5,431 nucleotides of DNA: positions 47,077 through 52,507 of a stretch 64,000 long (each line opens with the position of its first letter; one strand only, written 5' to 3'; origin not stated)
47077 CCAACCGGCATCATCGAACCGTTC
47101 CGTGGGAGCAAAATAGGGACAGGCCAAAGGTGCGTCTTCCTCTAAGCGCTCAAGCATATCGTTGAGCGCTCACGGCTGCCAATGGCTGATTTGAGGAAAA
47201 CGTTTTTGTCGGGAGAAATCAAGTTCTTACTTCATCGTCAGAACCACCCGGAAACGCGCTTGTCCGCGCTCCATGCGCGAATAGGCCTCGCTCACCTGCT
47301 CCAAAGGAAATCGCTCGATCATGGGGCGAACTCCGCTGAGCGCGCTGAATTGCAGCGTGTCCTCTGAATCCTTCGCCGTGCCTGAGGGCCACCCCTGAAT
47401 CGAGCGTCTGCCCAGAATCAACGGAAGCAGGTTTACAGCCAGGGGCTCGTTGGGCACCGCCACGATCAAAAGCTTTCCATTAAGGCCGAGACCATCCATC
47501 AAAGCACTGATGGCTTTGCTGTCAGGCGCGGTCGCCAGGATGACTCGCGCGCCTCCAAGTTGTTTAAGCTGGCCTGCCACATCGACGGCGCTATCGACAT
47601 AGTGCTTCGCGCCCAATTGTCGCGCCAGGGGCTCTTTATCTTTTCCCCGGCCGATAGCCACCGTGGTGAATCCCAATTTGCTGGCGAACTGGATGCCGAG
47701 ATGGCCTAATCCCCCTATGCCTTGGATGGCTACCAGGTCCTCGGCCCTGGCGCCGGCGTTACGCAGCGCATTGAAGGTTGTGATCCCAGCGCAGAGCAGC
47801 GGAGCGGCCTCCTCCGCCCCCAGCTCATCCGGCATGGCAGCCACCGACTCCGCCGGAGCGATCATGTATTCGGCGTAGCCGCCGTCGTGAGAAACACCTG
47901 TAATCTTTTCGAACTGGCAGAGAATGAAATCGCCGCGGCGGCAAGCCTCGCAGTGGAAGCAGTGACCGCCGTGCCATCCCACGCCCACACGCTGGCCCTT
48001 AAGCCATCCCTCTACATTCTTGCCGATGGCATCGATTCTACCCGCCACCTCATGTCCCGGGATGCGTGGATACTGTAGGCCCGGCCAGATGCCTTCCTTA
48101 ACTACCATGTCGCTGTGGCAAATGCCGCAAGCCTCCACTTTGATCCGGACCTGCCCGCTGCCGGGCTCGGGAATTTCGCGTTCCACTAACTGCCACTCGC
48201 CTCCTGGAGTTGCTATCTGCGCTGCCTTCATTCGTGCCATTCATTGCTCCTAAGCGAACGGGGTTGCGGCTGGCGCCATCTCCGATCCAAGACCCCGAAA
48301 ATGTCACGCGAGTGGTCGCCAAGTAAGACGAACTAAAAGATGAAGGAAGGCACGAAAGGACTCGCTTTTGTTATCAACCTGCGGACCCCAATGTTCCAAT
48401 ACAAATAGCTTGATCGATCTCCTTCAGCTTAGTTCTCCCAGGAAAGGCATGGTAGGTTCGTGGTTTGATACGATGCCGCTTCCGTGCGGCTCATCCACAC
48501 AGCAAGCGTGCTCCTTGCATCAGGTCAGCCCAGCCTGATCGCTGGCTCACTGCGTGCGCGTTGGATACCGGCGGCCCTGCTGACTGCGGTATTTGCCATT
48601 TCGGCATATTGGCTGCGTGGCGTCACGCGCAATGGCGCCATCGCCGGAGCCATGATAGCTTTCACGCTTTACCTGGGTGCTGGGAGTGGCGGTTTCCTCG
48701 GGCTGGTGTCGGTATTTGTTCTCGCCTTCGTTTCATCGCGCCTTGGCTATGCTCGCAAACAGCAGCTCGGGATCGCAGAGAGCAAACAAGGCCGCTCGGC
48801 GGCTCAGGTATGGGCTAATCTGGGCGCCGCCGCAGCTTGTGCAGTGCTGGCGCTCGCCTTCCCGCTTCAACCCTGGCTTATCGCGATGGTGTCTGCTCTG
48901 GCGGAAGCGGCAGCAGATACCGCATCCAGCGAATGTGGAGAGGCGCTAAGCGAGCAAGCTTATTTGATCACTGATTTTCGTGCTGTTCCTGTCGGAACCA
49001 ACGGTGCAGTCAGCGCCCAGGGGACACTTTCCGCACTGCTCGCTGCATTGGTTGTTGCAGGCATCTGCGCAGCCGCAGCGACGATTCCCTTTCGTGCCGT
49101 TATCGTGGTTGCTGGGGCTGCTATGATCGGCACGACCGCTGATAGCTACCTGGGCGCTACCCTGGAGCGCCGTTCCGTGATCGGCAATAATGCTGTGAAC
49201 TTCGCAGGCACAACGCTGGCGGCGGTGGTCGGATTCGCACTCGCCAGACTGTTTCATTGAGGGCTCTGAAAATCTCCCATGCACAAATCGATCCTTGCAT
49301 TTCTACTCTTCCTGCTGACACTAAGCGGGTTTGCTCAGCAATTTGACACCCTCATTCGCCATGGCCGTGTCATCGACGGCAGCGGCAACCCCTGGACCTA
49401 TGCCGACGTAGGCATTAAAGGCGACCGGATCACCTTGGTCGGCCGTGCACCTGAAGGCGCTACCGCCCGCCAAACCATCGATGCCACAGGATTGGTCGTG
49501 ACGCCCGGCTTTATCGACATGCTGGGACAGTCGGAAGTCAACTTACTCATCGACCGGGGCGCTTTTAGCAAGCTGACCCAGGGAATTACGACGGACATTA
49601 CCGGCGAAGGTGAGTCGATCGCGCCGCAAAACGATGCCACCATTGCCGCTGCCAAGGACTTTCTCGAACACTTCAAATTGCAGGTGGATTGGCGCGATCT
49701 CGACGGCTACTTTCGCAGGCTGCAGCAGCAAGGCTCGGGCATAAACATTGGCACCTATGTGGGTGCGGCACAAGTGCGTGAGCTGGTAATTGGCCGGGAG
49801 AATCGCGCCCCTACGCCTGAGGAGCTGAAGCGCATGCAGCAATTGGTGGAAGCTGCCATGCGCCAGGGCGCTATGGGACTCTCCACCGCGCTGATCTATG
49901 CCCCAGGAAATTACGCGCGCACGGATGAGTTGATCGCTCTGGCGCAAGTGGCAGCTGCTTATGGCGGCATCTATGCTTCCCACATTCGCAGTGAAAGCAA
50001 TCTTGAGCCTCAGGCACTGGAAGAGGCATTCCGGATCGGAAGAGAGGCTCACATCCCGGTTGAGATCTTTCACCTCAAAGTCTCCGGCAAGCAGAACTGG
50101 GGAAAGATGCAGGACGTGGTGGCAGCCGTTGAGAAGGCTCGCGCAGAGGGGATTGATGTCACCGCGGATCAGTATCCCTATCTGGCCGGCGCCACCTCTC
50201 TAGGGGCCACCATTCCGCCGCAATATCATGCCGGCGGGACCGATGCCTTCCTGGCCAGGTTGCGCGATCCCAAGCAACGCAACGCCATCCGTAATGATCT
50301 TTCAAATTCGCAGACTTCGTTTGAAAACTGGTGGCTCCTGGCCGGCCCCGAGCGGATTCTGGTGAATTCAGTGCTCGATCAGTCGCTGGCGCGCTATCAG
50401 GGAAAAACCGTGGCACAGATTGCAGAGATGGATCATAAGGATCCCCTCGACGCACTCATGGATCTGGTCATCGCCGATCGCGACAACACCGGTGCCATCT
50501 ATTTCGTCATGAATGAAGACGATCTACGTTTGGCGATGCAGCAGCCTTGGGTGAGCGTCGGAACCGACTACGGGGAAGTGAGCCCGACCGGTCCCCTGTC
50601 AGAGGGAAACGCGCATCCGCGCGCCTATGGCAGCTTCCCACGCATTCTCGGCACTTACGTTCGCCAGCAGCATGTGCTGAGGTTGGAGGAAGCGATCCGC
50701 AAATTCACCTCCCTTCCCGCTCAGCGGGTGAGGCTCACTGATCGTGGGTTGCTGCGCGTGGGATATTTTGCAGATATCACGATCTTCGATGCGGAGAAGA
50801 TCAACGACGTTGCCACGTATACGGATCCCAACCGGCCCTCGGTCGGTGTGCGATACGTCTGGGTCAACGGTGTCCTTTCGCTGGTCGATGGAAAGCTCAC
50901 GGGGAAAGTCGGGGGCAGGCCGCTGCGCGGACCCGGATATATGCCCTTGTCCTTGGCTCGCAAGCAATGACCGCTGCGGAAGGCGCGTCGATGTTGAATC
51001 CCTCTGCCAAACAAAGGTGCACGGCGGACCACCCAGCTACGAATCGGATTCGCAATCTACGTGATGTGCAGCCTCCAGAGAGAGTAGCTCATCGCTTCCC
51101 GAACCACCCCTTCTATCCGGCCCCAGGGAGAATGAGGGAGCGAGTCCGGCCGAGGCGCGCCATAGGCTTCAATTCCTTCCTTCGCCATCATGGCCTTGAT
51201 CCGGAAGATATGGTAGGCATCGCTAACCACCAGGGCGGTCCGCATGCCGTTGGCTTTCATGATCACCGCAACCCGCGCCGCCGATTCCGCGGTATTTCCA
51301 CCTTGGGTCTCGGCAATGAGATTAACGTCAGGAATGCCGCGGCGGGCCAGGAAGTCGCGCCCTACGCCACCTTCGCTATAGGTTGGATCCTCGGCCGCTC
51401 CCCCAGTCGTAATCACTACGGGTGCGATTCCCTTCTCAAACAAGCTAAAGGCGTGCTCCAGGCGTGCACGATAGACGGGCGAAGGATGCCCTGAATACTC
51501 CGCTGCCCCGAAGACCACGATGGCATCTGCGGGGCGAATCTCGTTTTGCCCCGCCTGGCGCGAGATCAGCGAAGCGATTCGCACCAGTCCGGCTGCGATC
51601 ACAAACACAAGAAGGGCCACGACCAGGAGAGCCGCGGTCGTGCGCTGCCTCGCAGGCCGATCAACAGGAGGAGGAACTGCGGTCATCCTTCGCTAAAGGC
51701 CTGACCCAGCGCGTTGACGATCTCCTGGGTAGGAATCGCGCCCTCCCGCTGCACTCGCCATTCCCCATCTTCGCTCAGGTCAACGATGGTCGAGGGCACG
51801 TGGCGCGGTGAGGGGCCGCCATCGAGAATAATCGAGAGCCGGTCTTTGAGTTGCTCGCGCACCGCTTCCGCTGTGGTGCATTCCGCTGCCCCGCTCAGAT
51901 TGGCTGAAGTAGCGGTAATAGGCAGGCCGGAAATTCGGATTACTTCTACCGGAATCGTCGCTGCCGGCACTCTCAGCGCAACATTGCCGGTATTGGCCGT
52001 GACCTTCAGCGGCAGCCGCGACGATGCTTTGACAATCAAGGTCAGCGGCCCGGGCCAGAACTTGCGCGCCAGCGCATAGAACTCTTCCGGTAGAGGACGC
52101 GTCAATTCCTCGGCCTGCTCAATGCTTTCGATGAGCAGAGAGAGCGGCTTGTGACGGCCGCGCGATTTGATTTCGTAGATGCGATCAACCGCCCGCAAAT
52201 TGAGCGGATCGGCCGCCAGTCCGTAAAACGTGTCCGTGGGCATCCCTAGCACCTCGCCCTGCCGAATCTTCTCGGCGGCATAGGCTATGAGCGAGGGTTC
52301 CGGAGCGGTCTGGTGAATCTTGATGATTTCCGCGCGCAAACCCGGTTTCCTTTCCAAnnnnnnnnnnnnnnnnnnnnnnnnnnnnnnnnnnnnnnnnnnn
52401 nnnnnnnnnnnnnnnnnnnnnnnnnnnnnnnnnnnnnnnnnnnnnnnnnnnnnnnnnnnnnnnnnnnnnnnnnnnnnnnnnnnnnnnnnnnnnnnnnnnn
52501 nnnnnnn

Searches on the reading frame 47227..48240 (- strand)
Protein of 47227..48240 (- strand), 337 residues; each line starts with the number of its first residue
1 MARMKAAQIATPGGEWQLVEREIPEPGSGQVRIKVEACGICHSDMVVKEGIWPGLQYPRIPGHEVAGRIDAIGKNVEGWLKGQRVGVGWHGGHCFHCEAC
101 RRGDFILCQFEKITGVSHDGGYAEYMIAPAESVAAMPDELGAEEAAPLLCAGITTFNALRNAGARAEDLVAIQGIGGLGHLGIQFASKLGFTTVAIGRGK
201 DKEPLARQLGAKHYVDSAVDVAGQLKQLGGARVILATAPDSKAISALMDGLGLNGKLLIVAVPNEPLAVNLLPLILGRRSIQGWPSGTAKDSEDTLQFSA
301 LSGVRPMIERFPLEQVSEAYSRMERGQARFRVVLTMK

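Call 17: search_protein_families(library=pfam, proteins=[window:47227-48240:-], max_evalue=0.001)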
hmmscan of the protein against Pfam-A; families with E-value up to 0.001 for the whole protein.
window:47227-48240:- (337 aa): 3 families
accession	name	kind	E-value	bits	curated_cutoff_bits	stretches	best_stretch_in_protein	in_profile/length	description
PF08240.17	ADH_N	-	2.2e-30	105.4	23.5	1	27-138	1-104/104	Alcohol dehydrogenase GroES-like domain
PF00107.32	ADH_zinc_N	-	7.6e-17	61.9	31.8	1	177-298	1-126/129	Zinc-binding dehydrogenase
PF13602.12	ADH_zinc_N_2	-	4.9e-05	24.7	27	1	209-334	1-134/134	Zinc-binding dehydrogenase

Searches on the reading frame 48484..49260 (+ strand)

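Call 17: search_protein_families(library=pfam, proteins=[window:48484-49260:+], max_evalue=0.001)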
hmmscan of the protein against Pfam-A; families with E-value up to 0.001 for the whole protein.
window:48484-49260:+ (258 aa): 1 family
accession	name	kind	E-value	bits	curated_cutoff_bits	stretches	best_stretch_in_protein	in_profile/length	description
PF01940.21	DUF92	-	1.2e-45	156.3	27.5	1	33-246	2-250/251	Integral membrane protein DUF92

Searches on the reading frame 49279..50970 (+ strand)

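Call 17: search_protein_families(library=pfam, proteins=[window:49279-50970:+], max_evalue=0.001)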
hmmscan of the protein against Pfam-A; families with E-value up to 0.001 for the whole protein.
window:49279-50970:+ (563 aa): 2 families
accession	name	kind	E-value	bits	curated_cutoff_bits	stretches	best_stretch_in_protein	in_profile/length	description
PF07969.17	Amidohydro_3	-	4.1e-23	83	29.7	2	377-532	320-469/472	Amidohydrolase family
PF01979.26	Amidohydro_1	-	3.9e-08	33.4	25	1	460-531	275-342/345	Amidohydrolase family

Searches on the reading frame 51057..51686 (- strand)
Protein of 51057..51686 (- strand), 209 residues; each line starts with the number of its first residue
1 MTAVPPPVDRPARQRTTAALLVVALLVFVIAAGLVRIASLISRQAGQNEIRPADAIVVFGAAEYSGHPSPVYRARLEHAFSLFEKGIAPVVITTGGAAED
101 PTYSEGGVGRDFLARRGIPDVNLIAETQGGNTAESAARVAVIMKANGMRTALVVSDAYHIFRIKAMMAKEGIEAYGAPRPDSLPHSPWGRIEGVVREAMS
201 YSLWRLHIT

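Call 18: search_protein_families(library=pfam, proteins=[window:51057-51686:-], max_evalue=0.001)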
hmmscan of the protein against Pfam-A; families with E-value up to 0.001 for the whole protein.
window:51057-51686:- (209 aa): 1 family
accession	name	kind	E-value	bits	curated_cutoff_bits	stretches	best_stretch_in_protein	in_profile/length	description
PF02698.23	DUF218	-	3.2e-24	85.8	27.6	1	54-183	1-112/133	DUF218 domain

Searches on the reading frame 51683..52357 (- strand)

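Call 18: search_protein_families(library=pfam, proteins=[window:51683-52357:-], max_evalue=0.001)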
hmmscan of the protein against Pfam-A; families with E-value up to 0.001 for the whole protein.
window:51683-52357:- (224 aa): 1 family
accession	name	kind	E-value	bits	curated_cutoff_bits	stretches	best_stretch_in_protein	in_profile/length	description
PF01300.24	Sua5_yciO_yrdC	-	1.2e-56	191.4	25.1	1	30-206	2-178/178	Telomere recombination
